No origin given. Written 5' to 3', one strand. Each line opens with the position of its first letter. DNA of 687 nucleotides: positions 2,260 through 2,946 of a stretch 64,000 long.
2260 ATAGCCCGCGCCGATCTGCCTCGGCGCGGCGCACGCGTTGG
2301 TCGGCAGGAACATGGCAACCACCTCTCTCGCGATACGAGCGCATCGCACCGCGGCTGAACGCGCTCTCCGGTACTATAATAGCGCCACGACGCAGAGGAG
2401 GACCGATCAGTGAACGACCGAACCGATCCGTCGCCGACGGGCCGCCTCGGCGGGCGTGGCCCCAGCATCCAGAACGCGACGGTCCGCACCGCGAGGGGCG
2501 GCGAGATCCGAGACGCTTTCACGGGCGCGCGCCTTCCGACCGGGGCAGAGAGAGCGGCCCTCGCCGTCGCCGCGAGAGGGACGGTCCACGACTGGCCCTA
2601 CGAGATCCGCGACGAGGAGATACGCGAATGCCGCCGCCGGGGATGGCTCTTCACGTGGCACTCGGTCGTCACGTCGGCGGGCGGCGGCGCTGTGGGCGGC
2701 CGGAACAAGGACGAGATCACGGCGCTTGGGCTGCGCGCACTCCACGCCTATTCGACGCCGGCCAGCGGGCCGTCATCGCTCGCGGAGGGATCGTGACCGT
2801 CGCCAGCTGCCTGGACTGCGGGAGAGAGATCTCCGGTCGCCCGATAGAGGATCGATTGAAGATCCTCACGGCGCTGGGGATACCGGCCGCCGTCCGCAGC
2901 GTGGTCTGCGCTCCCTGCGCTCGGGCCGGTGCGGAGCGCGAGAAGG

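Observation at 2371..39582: Recurrent AT-rich promoter motif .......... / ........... upstream of + strand genes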

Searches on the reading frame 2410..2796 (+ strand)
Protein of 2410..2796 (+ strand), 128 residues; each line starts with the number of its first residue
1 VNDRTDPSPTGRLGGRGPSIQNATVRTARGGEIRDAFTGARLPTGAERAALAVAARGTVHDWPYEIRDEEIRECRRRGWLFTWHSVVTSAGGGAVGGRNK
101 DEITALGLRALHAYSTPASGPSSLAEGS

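Call 51: find_encoding_contigs(protein=window:2410-2796:+, flank=10000, max_places=3)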
Protein window:2410-2796:+ (128 aa): 3 contigs read that carry it; 3 places shown.
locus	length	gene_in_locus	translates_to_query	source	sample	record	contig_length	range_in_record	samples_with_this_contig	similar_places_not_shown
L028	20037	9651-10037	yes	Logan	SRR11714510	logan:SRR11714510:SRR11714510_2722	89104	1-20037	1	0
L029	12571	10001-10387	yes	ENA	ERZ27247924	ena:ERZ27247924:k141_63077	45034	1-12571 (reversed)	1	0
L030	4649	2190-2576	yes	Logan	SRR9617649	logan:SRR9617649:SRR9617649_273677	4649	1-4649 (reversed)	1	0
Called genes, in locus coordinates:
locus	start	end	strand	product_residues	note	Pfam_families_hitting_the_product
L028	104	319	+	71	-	-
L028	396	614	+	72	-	PF09723:Zn_ribbon_8 (weak)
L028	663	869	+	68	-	-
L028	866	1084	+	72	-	-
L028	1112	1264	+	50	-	-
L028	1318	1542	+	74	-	-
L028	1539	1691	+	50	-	-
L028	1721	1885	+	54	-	-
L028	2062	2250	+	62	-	-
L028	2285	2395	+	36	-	-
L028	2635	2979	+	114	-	-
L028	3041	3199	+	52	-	-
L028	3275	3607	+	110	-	-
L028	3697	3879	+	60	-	-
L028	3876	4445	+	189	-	-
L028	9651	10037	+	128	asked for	-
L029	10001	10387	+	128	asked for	-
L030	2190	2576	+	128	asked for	-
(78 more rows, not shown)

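Call 85: search_protein_families(library=pfam, proteins=[window:2410-2796:+], max_evalue=0.01)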
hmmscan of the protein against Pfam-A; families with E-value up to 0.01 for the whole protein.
window:2410-2796:+ (128 aa): 0 families
